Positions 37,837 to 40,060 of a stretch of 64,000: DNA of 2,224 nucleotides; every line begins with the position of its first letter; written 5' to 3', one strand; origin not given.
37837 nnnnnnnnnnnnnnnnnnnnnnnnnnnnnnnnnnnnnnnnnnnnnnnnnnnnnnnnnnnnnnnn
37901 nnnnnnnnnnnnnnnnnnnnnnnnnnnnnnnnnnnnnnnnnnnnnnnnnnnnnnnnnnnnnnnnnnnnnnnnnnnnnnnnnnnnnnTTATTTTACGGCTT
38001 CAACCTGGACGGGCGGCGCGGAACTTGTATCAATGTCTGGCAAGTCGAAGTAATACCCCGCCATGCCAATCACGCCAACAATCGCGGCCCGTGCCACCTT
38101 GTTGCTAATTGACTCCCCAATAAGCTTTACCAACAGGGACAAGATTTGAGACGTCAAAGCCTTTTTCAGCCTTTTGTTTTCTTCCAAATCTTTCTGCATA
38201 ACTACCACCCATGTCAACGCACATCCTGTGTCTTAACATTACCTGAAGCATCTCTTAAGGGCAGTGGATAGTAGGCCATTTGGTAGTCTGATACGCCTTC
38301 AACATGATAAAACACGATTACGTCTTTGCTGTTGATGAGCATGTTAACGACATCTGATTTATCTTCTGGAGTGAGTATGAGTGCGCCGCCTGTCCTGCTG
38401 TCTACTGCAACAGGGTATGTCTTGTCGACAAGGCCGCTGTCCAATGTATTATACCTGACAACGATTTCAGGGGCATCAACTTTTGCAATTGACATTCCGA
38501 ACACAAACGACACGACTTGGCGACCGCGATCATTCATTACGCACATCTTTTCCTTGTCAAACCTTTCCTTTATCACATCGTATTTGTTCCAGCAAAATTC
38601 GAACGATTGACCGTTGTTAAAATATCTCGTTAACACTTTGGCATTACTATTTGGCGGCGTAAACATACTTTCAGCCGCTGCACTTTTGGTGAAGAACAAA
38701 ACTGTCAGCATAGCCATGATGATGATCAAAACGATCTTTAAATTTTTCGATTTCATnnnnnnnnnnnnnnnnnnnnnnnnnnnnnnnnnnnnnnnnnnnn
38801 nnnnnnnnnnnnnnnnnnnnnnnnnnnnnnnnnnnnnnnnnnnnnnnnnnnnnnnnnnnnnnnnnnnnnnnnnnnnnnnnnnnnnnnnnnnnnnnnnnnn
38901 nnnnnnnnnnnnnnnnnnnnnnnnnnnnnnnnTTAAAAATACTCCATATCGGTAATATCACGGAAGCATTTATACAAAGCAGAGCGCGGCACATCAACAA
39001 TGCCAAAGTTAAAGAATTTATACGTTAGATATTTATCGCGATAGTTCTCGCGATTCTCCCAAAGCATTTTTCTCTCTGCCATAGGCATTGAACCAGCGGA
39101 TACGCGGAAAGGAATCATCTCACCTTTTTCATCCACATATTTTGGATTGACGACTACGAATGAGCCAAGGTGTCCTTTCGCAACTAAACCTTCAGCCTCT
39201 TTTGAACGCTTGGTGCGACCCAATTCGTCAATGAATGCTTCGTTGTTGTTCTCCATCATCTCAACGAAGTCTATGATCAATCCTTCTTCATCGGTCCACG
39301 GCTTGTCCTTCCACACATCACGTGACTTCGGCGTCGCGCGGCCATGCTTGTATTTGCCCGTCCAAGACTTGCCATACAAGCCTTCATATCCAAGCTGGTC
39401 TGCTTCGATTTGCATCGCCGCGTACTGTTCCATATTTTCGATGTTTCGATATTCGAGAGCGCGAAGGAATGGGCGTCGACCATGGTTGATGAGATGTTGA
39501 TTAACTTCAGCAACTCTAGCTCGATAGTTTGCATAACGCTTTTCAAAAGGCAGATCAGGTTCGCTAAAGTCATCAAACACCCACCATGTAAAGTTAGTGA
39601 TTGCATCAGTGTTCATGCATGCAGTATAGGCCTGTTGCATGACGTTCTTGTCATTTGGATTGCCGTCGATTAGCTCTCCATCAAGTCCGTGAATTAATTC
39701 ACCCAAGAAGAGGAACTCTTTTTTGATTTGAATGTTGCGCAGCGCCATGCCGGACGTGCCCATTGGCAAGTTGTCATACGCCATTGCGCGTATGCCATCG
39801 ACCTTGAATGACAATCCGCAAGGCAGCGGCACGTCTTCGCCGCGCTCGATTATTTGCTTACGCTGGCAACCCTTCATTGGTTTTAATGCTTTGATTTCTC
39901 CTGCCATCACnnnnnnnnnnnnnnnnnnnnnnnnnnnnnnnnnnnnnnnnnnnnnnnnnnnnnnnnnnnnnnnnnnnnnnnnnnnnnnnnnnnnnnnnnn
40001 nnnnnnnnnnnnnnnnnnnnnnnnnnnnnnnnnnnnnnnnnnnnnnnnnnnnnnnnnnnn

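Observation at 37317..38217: Endolysin without an adjacent holin; lysis genes dispersed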

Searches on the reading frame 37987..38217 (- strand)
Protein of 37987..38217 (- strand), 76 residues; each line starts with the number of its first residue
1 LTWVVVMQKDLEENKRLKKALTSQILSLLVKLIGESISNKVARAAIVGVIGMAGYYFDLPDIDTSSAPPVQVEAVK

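Call 4: search_protein_families(library=pfam, proteins=[window:37987-38217:-], max_evalue=0.01)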
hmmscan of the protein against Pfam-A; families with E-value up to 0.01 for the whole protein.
window:37987-38217:- (76 aa): 0 families

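Call 15: search_protein_families(library=phrogs, proteins=[window:37987-38199:-], max_evalue=0.01)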
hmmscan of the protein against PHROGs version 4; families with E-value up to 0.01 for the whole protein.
window:37987-38199:- (70 aa): 1 family
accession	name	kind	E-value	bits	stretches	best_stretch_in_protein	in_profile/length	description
phrog_5165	-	unknown function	1.9e-08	35.4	1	10-69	13-71/83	-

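Call 30: search_dna_similar(query=window:37987-38199:-, collection=phages, mode=protein, max_rows=60, max_evalue=0.01, rows=spread)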
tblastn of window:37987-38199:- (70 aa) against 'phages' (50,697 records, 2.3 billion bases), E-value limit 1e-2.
Records with a match: 326; places in all: 326; records where one place covers at least 80% of the query: 226.
Best place of each record, by identity: >=99% 17; 95-99% 12; <60% 297.
By first word of the organism name: Pseudomonas 289; Escherichia 27; Pbunalikevirus 4; Pantoea 3; Wifcevirus 1; Shigella 1; Phage 1.
By host as written in the record: Pseudomonas aeruginosa 116; Pseudomonas aeruginosa PAO1 85; Pseudomonas sp. 28; - 26; Escherichia coli 13; Pseudomonas aeruginosa PA14 8; Escherichia coli O157:H7 5; Pseudomonas aeruginosa ATCC 27853 4; and 30 more.
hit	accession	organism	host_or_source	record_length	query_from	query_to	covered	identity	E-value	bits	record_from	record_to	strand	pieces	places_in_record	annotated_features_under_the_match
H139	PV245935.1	Escherichia phage kaset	Escherichia coli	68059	1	70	100%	100.0%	8e-39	140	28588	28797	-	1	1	hypothetical protein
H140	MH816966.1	Escherichia phage FEC19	Escherichia coli O157:H7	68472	1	70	100%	100.0%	8e-39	140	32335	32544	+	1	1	hypothetical protein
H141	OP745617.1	Escherichia phage F13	Escherichia sp.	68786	1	70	100%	100.0%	8e-39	140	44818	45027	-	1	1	hypothetical protein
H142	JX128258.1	Escherichia phage ECML-117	Escherichia coli O157:H7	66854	1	70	100%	98.6%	3e-38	138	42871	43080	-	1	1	hypothetical protein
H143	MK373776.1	Escherichia phage vB_EcoM_WFH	-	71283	1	70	100%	98.6%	3e-38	138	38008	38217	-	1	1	hypothetical protein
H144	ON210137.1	Escherichia phage EC150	Escherichia coli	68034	1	70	100%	95.7%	1e-36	134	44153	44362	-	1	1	hypothetical protein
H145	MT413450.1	Pseudomonas phage Epa15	-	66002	10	70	87%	39.3%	1e-5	46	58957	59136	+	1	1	hypothetical protein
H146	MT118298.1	Pseudomonas phage Epa21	Pseudomonas sp.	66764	10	70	87%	37.7%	3e-5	45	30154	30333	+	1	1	hypothetical protein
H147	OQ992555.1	Pseudomonas phage Sealy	Pseudomonas aeruginosa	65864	10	70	87%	37.7%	4e-5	45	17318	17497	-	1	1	hypothetical protein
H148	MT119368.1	Pseudomonas phage shane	Pseudomonas aeruginosa PAO1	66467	10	70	87%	37.7%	4e-5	45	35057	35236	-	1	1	hypothetical protein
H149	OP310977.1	Pseudomonas phage Kara-mokiny kep-wari Wadjak 11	Pseudomonas aeruginosa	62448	10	70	87%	37.7%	4e-5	44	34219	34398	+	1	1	hypothetical protein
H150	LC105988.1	Pseudomonas phage KPP22M1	Pseduomonas aeruginosa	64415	10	70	87%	37.7%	4e-5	44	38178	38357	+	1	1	hypothetical protein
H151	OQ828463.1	Pseudomonas phage PA_GL1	Pseudomomas aeruginosa PAO1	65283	10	70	87%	37.7%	4e-5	44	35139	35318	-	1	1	hypothetical protein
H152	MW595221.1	Pseudomonas phage vB_PaeM_V524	Pseudomonas aeruginosa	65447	10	70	87%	37.7%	4e-5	44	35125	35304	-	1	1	hypothetical protein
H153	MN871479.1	Pseudomonas phage PaSt-2_45_65k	Pseudomonas aeruginosa PAO1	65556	10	70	87%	37.7%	4e-5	44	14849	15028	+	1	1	record has no annotation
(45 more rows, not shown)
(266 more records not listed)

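Call 35: find_homologous_proteins(query=window:37987-38199:-, max_evalue=0.001)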
Query window:37987-38199:- (70 aa): 1 proteins with E <= 0.001 among 2 candidates.
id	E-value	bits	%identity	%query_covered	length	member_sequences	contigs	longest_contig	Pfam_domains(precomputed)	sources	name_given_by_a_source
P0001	3.2e-34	133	96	100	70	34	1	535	-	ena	-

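Call 64: search_protein_families(library=ncbifam, proteins=[window:37987-38199:-], max_evalue=1)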
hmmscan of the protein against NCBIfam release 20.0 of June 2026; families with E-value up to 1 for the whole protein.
window:37987-38199:- (70 aa): 0 families

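Call 81: predict_structure(protein=window:37987-38199:-)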
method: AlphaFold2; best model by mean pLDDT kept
length: 70 residues; sequences in the alignment: 1
mean_pLDDT: 74.3   pTM: 0.50
mean pLDDT of the five models: 74.3, 73.5, 72.7, 67.7, 66.9
residues with pLDDT >= 90: 0; 70-90: 48; 50-70: 19; < 50: 3
segments of 3 or more residues with pLDDT < 50: none
pLDDT, mean of each block of 10 residues (from residue 1): 81 83 84 82 77 60 53
secondary structure, 60 per line:
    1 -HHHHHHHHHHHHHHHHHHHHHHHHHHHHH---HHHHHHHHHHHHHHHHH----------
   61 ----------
elements in order: H2-30 H34-50
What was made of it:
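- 37987..38199 (-): 70-aa LRP-family protein (phrog_5165): basic N-terminus, amphipathic helix, short Gly/Ala-rich hydrophobic helix, acidic tail. An alternative TTG start at 38217 would give 76 aa. It may be a membrane-active lysis helper or a non-canonical holin. AF2 model shows helices 2-30 and 34-50, pLDDT 74 (call 81).
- On PA1-LRP family (phrog_5165): The AF2 model shows helices 2-30 and 34-50 (call 81).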

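Call 83: fold_search(model_id=the predicted structure, library=viral)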
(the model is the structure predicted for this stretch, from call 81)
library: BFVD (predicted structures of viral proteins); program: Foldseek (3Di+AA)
matches with E <= 10: 53; with E <= 0.001: 0
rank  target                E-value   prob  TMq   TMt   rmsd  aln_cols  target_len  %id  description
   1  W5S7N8                7.7e-02  0.97  0.55  0.47  12.6        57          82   33  Phage protein [Pseudomonas phage SPM-1]
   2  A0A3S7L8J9            1.8e-01  0.94  0.52  0.45   3.8        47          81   36  Uncharacterized protein [Xanthomonas phage XcP1]
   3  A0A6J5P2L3            1.6e+00  0.41  0.58  0.68   5.7        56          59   20  Uncharacterized protein [uncultured Caudovirales phage]
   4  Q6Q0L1                2.1e+00  0.16  0.50  0.47   5.0        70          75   18  Uncharacterized protein [Sulfolobus turreted icosahedral virus 1]
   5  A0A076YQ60            2.6e+00  0.25  0.54  0.59   3.8        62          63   16  Uncharacterized protein [Rhizobium phage vB_RleM_P10VF]
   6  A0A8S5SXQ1            3.0e+00  0.15  0.48  0.07   5.6        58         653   19  Portal protein [Podoviridae sp. ctylN24]
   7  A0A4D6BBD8            3.4e+00  0.47  0.56  0.83   0.9        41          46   15  (no name in the UniProt tables at hand)
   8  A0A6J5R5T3            3.9e+00  0.15  0.51  0.50   4.2        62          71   19  Uncharacterized protein [uncultured Caudovirales phage]
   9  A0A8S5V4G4            3.9e+00  0.06  0.32  0.33   7.8        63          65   19  Holin [Siphoviridae sp. ct87j35]
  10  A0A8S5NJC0            4.2e+00  0.35  0.63  0.83   3.2        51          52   14  Uncharacterized protein [Siphoviridae sp. cttFh17]
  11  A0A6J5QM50            4.2e+00  0.23  0.51  0.41   3.3        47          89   19  Uncharacterized protein [uncultured Caudovirales phage]
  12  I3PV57                4.5e+00  0.16  0.46  0.54   2.9        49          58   16  Uncharacterized protein [Clostridium phage phiCPV4]
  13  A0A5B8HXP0            4.5e+00  0.16  0.47  0.53   4.6        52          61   17  Uncharacterized protein [Mimiviridae sp. ChoanoV1]
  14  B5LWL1                4.5e+00  0.14  0.57  0.39  15.4        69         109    9  Uncharacterized protein [Feldmannia species virus]
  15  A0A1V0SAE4            5.1e+00  0.18  0.49  0.05   2.2        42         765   12  Bulb-type lectin domain-containing protein [Catovirus CTV1]
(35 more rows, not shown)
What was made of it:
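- Foldseek finds nothing informative (call 83).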

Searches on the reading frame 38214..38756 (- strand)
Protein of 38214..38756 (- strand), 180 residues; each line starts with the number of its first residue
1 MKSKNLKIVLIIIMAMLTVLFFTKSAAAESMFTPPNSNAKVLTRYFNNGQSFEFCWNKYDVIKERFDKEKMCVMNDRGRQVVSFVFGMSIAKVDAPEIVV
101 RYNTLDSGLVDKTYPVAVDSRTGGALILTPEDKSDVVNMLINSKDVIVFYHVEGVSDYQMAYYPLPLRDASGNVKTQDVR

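Call 4: search_protein_families(library=pfam, proteins=[window:38214-38756:-], max_evalue=0.01)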
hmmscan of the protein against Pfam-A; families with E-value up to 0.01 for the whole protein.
window:38214-38756:- (180 aa): 0 families

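Call 15: search_protein_families(library=phrogs, proteins=[window:38214-38756:-], max_evalue=0.01)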
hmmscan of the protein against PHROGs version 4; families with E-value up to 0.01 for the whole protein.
window:38214-38756:- (180 aa): 0 families

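Call 59: find_homologous_proteins(query=window:38214-38756:-, max_evalue=0.001)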
Query window:38214-38756:- (180 aa): 5 proteins with E <= 0.001 among 35 candidates.
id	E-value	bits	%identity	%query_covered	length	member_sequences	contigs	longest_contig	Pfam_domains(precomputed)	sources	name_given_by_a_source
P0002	3.5e-107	374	93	100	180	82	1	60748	-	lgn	-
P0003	7.2e-76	272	62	100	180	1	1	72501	-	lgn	-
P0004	2.2e-68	247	63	93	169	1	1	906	-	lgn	-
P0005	4.9e-68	246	90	69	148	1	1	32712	-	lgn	-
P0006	1.6e-67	245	61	99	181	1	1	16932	-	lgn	-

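Call 60: find_encoding_contigs(protein=P0003, flank=10000, max_places=3)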
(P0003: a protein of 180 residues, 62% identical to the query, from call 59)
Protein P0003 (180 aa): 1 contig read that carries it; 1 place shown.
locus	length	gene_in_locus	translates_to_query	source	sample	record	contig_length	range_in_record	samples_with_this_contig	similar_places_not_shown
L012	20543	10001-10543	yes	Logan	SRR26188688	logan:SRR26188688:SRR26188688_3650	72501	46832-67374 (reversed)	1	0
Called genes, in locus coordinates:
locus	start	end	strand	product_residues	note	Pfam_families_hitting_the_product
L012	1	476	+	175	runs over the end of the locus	-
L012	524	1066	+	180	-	PF00929:RNase_T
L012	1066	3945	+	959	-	PF07733:DNA_pol3_alpha, PF17657:DNA_pol3_finger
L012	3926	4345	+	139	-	-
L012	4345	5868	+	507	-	PF00176:SNF2-rel_dom, PF00271:Helicase_C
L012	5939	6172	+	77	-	-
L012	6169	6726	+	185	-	PF23984:DUF7307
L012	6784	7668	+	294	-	PF23977:Pam3_Gp34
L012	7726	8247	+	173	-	-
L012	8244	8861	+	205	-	-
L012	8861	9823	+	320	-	PF14743:DNA_ligase_OB_2 (weak)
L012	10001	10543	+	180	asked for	-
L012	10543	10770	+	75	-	-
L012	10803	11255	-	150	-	-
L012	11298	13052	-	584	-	-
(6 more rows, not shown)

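Call 64: search_protein_families(library=ncbifam, proteins=[window:38214-38756:-], max_evalue=1)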
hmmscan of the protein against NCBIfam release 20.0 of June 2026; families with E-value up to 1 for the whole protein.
window:38214-38756:- (180 aa): 0 families

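Call 72: predict_structure(alignment_id=A2)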
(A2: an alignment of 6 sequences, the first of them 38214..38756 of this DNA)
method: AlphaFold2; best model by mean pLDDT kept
length: 180 residues; sequences in the alignment: 6
mean_pLDDT: 44.6   pTM: 0.32
mean pLDDT of the five models: 44.6, 43.7, 41.7, 40.5, 39.8
residues with pLDDT >= 90: 0; 70-90: 7; 50-70: 46; < 50: 127
segments of 3 or more residues with pLDDT < 50: 21-95, 118-125, 130-135, 143-145, 151-153, 155-162, 164-180
pLDDT, mean of each block of 10 residues (from residue 1): 64 67 35 36 30 38 40 40 30 48 55 55 48 48 50 45 43 32
secondary structure, 60 per line:
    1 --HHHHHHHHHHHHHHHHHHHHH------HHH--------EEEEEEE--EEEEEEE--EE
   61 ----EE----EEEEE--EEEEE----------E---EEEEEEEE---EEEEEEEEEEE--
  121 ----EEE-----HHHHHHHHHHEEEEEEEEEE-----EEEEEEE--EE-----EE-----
elements in order: H3-23 E41-47 E50-56 E71-75 E78-82 E97-104 E108-118 E125-127 H133-142 E143-152 E158-164
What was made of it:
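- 38214..38756 (-): 180-aa secreted or signal-anchored protein, co-operonic with and upstream of LRP. Function unknown. The AF2 model is unusable, pLDDT 44.6 (call 72).
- Tried and rejected: Its pLDDT was 44.6, so I did not use it for a fold search (call 72).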

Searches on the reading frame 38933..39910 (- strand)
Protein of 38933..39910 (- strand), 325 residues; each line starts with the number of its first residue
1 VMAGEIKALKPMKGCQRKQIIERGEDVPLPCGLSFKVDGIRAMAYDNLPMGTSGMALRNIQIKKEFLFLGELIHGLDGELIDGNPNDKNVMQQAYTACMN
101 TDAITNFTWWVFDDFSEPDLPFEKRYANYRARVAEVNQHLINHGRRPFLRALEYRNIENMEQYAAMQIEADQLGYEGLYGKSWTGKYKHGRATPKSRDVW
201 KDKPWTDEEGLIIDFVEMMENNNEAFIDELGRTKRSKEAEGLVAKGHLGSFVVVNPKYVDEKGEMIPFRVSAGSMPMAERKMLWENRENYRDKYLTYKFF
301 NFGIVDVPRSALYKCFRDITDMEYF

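Call 4: search_protein_families(library=pfam, proteins=[window:38933-39910:-], max_evalue=0.01)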
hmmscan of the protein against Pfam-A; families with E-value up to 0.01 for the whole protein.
window:38933-39910:- (325 aa): 2 families
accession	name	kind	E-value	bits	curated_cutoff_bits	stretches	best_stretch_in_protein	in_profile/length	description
PF14743.12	DNA_ligase_OB_2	-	0.00025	21.4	28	1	245-317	7-66/66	DNA ligase OB-like domain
PF01068.26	DNA_ligase_A_M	-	0.0059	16.7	26.2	0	128-203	141-204/204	ATP dependent DNA ligase domain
